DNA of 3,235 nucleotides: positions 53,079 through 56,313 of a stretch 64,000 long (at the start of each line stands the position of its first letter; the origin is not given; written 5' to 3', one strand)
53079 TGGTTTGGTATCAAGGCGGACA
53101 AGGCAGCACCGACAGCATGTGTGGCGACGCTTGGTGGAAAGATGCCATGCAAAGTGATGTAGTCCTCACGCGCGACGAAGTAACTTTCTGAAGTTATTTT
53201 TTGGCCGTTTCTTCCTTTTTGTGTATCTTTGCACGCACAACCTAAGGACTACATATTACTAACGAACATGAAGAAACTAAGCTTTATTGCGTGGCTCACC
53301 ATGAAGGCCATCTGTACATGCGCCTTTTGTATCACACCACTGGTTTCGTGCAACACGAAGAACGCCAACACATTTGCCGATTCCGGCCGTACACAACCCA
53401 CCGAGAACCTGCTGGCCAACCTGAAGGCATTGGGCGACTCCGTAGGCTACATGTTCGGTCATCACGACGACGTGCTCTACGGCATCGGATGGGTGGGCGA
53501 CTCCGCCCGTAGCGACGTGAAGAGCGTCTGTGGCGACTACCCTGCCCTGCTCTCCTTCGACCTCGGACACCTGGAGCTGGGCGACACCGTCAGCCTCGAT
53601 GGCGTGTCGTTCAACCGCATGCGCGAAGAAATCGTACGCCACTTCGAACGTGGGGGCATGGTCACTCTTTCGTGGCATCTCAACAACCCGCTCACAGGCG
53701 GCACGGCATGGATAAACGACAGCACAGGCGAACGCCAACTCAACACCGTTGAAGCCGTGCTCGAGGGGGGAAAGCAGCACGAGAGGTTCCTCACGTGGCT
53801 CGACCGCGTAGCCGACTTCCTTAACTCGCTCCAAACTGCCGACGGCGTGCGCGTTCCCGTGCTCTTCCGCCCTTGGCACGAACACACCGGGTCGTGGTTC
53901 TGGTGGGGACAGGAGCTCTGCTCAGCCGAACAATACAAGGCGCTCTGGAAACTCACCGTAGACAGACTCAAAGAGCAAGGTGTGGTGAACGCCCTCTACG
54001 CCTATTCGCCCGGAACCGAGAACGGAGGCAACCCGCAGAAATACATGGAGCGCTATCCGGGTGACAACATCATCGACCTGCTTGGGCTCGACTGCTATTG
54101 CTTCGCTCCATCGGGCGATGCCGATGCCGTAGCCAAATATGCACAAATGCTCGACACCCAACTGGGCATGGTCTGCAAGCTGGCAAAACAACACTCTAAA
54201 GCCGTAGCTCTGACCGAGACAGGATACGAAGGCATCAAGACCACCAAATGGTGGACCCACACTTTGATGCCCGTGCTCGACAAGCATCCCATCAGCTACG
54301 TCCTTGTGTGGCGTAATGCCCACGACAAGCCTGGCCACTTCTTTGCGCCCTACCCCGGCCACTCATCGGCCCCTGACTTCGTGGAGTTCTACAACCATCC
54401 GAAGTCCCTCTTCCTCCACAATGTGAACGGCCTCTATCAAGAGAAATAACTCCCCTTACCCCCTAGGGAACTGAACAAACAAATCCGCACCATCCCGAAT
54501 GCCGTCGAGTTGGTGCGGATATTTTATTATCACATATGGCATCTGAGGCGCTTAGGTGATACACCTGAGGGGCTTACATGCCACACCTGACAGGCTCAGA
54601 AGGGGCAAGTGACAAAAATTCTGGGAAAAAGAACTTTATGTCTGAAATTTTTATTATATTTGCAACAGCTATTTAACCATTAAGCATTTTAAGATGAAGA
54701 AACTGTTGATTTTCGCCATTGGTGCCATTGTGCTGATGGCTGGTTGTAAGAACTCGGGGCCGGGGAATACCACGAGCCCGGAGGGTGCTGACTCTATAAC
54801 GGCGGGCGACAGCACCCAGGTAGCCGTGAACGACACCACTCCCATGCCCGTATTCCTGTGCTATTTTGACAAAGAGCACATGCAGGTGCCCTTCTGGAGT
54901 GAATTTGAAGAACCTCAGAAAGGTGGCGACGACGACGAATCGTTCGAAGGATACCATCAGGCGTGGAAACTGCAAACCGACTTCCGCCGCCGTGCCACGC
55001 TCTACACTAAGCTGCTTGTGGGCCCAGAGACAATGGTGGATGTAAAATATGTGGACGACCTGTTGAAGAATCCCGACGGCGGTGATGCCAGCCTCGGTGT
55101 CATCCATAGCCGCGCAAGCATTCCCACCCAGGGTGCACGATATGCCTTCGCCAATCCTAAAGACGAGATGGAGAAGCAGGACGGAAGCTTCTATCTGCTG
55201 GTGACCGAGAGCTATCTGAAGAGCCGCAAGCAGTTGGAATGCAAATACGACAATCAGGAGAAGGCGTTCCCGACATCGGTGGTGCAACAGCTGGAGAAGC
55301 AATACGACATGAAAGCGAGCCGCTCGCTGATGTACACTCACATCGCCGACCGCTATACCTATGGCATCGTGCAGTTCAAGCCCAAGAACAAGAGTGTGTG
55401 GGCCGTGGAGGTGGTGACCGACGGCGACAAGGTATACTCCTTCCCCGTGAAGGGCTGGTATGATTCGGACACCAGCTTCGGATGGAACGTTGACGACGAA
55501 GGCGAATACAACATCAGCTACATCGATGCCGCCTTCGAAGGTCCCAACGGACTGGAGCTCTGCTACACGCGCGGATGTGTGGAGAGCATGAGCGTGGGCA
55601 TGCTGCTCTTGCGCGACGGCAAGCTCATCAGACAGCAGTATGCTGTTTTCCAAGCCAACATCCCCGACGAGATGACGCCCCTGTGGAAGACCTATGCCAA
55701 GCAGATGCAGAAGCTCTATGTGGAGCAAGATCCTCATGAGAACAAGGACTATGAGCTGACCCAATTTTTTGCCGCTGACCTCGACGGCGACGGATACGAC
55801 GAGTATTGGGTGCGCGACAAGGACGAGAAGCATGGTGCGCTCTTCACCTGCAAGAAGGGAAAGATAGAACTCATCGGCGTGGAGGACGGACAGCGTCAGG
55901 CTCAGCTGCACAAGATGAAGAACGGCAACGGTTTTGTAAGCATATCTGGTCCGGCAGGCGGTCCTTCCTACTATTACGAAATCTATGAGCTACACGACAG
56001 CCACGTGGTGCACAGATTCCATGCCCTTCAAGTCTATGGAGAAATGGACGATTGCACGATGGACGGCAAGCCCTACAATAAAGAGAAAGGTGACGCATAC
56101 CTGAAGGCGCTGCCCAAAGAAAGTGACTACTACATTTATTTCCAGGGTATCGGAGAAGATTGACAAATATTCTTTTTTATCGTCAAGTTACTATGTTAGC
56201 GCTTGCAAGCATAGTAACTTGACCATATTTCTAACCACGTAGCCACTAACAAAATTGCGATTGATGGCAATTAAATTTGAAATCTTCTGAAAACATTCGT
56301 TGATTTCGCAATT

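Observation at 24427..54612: A family of 22-bp-period arrays defined by geometry rather than sequence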

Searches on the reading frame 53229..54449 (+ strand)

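Call 17: search_protein_families(library=pfam, proteins=[window:53229-54449:+])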
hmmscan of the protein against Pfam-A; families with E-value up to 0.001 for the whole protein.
window:53229-54449:+ (406 aa): 1 family
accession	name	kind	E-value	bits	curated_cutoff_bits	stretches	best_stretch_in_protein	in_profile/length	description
PF02156.21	Glyco_hydro_26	-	6e-40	138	20.2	1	55-295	6-235/311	Glycosyl hydrolase family 26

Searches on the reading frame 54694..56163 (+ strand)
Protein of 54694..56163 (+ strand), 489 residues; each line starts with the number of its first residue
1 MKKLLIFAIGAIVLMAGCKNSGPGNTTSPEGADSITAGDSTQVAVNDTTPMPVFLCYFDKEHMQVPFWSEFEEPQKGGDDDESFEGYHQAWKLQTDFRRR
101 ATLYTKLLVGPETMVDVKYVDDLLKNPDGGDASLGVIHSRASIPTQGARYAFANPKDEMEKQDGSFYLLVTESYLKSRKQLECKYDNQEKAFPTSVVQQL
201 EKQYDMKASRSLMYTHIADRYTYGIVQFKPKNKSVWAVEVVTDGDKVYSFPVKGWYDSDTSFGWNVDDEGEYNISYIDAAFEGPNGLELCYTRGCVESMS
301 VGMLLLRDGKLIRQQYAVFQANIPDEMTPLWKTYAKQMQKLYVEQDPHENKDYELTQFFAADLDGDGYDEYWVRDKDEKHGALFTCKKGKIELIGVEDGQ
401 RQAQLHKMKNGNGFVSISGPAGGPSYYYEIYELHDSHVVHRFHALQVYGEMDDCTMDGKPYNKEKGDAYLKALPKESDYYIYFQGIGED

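Call 12: find_encoding_contigs(protein=window:54694-56163:+, flank=3000, max_places=10)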
Protein window:54694-56163:+ (489 aa): 3 contigs read that carry it; 1 place shown.
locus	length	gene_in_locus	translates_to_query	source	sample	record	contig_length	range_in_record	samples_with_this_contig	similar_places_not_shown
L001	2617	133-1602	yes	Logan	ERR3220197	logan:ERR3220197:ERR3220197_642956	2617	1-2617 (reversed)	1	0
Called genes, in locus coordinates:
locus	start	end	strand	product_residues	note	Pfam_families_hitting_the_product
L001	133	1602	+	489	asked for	-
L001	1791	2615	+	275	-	?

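Call 17: search_protein_families(library=pfam, proteins=[window:54694-56163:+])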
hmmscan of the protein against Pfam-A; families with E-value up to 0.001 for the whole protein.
window:54694-56163:+ (489 aa): 0 families

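Call 78: find_homologous_proteins(query=window:54694-56163:+, max_evalue=1e-20)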
Query window:54694-56163:+ (489 aa): 351 proteins with E <= 1e-20 among 4182 candidates; the best 120 are listed.
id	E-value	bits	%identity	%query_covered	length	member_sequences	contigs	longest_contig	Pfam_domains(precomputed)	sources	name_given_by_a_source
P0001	0.0e+0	1099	95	100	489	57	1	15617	-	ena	-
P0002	3.8e-279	944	81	100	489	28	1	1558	-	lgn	-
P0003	4.9e-260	881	77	100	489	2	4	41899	-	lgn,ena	-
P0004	1.2e-257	873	76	99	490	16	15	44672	-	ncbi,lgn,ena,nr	ncbi:MAG: hypothetical protein IJ928_03515 [Prevotella sp.]|nr:hypothetical protein [Prevotella sp.]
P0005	9.7e-253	857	74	99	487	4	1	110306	-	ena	-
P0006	3.8e-251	852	74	100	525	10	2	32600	-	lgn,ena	-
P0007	1.4e-217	741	66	99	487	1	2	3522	-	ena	-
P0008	8.8e-181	620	54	99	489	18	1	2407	-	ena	-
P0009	1.8e-150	520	49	100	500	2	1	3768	-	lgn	-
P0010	5.9e-148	512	48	100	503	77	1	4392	-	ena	-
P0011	4.6e-145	502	48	100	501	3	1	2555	-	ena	-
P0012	5.7e-145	502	48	100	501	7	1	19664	-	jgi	jgi:hypothetical protein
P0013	5.4e-144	499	49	99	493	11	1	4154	-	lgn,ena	-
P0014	6.2e-144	498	48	100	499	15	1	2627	-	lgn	-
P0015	7.6e-144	498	48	100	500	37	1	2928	-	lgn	-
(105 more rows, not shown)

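Call 79: find_encoding_contigs(protein=P0001, flank=2500, max_places=1)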
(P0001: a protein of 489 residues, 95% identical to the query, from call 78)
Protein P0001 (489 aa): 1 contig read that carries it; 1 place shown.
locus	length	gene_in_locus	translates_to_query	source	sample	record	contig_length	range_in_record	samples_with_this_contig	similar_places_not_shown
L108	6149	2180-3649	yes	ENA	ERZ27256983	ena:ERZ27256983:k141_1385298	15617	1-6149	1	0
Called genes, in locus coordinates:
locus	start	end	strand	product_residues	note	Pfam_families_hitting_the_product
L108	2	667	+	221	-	?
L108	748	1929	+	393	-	PF02156:Glyco_hydro_26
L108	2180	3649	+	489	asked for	-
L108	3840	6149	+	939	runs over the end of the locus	PF00005:ABC_tran (faint), PF02463:SMC_N (faint), PF13191:AAA_16 (faint), PF13304:AAA_21 (faint), PF13555:AAA_29 (faint), PF20703:nSTAND1 (faint), PF17760:UvrA_inter, PF17755:UvrA_DNA-bind (weak), +1 more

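Call 80: find_encoding_contigs(protein=P0003, flank=2500, max_places=1)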
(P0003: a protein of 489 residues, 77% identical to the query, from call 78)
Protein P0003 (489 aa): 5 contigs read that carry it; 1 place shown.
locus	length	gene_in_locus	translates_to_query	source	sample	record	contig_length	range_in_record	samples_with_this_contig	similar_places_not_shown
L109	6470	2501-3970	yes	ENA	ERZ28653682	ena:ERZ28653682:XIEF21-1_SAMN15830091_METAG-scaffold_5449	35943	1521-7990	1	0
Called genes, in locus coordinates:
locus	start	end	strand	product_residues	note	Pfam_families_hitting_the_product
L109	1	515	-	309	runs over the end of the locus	PF13280:WYL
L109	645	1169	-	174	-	PF20338:DUF6633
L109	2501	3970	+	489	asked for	-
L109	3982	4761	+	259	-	-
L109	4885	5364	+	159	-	-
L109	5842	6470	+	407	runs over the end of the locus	PF01546:Peptidase_M20, PF07687:M20_dimer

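Call 81: find_encoding_contigs(protein=P0004, flank=2500, max_places=1)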
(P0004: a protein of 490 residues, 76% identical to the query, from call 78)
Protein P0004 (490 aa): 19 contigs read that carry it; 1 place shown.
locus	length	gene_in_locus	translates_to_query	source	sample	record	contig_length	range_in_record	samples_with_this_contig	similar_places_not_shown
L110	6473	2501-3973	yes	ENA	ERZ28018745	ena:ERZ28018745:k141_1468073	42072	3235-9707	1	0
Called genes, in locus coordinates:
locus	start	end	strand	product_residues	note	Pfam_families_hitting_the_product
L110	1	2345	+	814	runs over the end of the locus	PF22848:ASD1_dom, PF06964:Alpha-L-AF_C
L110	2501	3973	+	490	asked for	-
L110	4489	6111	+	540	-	PF04616:Glyco_hydro_43, PF17851:GH43_C2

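Call 82: find_encoding_contigs(protein=P0005, flank=2500, max_places=1)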
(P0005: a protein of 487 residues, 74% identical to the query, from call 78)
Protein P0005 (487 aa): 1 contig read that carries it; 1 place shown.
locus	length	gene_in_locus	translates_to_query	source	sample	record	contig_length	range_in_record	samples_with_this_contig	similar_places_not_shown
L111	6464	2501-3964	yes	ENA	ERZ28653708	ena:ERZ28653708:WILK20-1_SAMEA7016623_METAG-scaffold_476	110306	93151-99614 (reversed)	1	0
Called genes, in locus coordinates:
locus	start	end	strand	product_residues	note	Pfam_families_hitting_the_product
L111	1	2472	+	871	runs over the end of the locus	PF06439:3keto-disac_hyd (weak), PF22848:ASD1_dom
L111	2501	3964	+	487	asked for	-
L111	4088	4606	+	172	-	-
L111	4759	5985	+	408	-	PF00078:RVT_1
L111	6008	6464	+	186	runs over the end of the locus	-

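Call 83: find_encoding_contigs(protein=P0006, flank=2500, max_places=1)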
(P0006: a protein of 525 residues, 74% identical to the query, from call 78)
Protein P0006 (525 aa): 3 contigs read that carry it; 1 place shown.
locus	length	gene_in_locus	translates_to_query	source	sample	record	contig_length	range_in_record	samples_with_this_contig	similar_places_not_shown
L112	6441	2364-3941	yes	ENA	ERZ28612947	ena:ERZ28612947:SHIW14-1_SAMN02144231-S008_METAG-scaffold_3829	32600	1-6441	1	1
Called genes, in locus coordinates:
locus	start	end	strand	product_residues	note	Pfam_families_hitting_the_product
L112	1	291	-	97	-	?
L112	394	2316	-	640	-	-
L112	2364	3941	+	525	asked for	-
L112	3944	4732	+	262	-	-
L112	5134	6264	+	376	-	-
